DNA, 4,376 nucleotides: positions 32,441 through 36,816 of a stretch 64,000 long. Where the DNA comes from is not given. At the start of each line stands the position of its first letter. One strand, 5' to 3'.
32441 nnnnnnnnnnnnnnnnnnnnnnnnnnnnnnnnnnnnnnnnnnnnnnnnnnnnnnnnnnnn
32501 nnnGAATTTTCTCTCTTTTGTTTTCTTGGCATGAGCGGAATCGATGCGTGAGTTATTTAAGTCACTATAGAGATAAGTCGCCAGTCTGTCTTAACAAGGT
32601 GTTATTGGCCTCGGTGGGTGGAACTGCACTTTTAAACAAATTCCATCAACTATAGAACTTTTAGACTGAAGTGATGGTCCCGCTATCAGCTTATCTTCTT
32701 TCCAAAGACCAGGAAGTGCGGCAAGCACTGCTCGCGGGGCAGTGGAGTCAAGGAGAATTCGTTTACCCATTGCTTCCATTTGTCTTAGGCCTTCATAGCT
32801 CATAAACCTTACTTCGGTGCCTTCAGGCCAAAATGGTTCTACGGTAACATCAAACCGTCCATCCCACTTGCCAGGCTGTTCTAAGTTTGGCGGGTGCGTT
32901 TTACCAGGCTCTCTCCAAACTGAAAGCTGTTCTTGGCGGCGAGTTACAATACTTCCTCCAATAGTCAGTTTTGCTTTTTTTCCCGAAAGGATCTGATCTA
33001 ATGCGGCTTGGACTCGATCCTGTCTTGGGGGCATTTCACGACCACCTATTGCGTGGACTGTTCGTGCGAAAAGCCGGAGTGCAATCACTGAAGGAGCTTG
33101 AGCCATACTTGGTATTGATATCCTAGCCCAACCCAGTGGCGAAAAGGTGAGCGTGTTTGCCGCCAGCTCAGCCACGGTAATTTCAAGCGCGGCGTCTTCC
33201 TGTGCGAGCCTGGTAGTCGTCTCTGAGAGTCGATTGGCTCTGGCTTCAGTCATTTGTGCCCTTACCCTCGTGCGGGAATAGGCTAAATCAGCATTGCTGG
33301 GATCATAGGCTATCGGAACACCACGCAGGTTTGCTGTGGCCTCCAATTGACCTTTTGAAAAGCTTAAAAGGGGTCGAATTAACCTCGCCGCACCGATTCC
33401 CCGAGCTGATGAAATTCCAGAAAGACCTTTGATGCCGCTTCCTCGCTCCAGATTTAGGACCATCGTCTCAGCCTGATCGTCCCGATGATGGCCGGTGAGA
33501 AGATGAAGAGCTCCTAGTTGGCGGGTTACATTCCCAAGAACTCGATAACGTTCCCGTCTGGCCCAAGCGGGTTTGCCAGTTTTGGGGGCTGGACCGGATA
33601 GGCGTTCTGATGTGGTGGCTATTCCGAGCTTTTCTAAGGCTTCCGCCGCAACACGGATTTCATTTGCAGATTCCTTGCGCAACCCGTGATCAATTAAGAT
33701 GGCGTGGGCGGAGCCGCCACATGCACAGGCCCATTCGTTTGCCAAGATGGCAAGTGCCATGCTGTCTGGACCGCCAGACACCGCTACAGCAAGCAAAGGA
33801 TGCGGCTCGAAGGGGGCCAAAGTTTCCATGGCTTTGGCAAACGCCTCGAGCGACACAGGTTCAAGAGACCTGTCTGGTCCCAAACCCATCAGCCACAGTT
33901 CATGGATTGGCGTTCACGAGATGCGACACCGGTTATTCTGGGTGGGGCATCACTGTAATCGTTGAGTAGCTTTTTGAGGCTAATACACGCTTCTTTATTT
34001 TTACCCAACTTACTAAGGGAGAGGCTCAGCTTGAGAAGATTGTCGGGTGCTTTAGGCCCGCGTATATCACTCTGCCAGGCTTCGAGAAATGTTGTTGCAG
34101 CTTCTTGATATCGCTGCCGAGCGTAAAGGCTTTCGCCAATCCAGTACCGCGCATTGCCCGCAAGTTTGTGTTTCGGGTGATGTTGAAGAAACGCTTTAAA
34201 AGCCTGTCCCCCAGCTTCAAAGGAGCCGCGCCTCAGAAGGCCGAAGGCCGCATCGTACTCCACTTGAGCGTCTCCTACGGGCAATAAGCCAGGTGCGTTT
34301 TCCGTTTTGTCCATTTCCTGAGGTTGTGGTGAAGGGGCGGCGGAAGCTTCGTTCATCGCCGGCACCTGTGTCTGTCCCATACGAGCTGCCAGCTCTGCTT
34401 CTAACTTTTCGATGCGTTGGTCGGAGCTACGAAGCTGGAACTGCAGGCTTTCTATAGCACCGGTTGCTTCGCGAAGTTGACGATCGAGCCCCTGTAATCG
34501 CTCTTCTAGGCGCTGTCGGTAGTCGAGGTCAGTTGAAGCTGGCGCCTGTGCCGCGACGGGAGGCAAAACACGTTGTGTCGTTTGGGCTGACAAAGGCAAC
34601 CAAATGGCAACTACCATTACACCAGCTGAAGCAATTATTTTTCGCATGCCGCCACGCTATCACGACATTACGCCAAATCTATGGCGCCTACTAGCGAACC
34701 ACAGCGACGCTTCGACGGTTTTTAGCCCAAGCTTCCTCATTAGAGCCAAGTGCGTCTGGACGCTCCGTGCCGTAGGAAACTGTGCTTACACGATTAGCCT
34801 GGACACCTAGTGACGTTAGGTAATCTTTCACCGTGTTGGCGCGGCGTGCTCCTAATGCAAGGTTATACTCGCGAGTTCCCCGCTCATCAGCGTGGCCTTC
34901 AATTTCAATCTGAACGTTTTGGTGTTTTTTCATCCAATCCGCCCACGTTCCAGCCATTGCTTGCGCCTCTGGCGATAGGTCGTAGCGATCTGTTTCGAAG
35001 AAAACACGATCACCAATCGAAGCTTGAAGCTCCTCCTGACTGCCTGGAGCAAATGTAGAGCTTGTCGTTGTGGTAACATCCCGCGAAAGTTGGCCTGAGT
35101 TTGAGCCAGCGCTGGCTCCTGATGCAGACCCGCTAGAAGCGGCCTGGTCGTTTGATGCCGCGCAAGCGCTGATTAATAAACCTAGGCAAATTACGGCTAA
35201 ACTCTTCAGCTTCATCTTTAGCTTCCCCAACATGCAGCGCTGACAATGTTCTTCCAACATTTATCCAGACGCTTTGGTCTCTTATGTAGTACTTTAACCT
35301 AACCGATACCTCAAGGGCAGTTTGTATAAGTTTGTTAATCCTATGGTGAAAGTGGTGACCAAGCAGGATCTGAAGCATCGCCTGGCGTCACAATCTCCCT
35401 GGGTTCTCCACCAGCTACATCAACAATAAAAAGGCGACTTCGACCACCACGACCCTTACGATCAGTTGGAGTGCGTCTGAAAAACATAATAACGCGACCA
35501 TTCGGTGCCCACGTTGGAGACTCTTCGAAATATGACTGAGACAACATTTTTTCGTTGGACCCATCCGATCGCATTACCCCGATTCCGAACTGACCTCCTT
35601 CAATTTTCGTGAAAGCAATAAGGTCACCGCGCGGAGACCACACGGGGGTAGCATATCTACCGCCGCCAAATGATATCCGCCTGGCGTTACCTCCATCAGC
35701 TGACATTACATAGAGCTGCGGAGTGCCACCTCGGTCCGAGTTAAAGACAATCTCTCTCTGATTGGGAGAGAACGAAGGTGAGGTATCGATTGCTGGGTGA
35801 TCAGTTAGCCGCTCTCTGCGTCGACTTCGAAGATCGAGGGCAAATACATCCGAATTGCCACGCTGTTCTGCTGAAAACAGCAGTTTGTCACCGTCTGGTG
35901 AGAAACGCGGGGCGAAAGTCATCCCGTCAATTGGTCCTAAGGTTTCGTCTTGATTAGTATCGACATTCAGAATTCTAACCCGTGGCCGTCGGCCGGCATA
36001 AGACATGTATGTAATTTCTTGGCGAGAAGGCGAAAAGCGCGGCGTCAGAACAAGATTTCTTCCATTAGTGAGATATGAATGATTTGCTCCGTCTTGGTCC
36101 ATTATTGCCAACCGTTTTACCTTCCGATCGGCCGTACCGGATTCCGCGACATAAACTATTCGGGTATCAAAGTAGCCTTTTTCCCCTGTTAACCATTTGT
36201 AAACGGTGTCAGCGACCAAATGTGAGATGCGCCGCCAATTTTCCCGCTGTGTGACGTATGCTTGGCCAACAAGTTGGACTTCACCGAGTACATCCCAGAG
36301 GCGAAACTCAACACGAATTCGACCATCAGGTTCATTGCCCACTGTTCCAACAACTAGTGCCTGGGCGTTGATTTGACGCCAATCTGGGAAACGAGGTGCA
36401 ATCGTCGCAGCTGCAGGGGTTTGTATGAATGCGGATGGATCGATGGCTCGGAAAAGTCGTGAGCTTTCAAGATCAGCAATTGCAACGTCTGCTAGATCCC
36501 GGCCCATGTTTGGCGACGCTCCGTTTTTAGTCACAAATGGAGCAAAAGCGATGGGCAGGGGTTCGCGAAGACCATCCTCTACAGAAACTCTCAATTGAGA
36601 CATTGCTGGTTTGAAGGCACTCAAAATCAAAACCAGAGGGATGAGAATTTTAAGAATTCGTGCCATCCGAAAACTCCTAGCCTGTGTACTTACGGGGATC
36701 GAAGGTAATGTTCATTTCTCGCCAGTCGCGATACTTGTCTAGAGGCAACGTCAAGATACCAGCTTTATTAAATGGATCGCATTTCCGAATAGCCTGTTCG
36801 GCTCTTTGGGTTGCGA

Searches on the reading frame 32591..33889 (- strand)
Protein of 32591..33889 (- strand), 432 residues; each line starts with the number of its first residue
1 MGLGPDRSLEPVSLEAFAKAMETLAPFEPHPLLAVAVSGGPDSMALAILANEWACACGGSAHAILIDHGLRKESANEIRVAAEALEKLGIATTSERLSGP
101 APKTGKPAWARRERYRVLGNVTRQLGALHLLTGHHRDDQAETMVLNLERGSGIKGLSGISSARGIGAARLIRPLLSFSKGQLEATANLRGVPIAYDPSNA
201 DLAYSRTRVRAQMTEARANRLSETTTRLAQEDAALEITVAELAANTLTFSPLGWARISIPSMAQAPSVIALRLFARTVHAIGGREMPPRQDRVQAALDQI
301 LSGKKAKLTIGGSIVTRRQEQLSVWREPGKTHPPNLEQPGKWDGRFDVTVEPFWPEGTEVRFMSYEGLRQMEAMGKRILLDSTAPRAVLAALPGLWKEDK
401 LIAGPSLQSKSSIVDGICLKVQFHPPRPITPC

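Call 60: search_protein_families(library=pfam, proteins=[window:32591-33889:-], max_evalue=0.00001)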
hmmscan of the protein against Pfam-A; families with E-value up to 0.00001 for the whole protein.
window:32591-33889:- (432 aa): 1 family
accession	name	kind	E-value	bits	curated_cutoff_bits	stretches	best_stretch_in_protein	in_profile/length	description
PF01171.26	ATP_bind_3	-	3.7e-45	154.3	27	1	34-211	3-181/182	PP-loop family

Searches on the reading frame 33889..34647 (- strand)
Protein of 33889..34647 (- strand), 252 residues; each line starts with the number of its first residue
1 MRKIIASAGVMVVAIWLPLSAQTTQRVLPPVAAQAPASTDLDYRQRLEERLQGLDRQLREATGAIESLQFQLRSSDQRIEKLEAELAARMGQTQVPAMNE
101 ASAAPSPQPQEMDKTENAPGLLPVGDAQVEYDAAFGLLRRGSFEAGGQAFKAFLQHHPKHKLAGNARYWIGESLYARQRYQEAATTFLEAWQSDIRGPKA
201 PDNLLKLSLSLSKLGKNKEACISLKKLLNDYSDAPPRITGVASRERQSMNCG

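Call 60: search_protein_families(library=pfam, proteins=[window:33889-34647:-], max_evalue=0.00001)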
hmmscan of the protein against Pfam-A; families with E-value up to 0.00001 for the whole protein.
window:33889-34647:- (252 aa): 2 families
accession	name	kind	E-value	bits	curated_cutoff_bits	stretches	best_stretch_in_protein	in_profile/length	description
PF13174.12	TPR_6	-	7.1e-09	36.2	26.3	0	202-233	1-32/33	Tetratricopeptide repeat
PF13432.12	TPR_16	-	1.1e-06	29.3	32.7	1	136-197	6-61/65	Tetratricopeptide repeat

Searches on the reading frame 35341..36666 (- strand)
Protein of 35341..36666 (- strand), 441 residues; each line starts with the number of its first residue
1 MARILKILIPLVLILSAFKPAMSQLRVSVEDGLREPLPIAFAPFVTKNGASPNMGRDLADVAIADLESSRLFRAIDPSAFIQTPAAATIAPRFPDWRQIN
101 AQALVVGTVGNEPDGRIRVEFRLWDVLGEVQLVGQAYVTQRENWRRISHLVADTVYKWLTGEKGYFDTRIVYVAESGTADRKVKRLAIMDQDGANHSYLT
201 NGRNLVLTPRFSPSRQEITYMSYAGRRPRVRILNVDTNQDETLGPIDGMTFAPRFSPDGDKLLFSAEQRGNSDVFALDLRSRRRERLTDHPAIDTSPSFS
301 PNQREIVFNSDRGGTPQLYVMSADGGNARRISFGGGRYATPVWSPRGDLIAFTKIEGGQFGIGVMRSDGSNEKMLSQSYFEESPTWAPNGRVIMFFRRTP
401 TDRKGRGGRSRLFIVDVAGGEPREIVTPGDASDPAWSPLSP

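Call 60: search_protein_families(library=pfam, proteins=[window:35341-36666:-], max_evalue=0.00001)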
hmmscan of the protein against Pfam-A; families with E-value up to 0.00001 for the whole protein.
window:35341-36666:- (441 aa): 3 families
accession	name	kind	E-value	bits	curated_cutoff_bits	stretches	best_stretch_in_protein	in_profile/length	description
PF04052.18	TolB_N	-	5.9e-28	97.5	22.4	1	25-130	1-104/106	TolB amino-terminal domain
PF07676.18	PD40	-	2.2e-27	94.8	20.9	1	285-320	2-38/38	WD40-like Beta Propeller Repeat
PF00930.27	DPPIV_N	-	2.7e-06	26.8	22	0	256-336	1-83/354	Dipeptidyl peptidase IV (DPP IV) N-terminal region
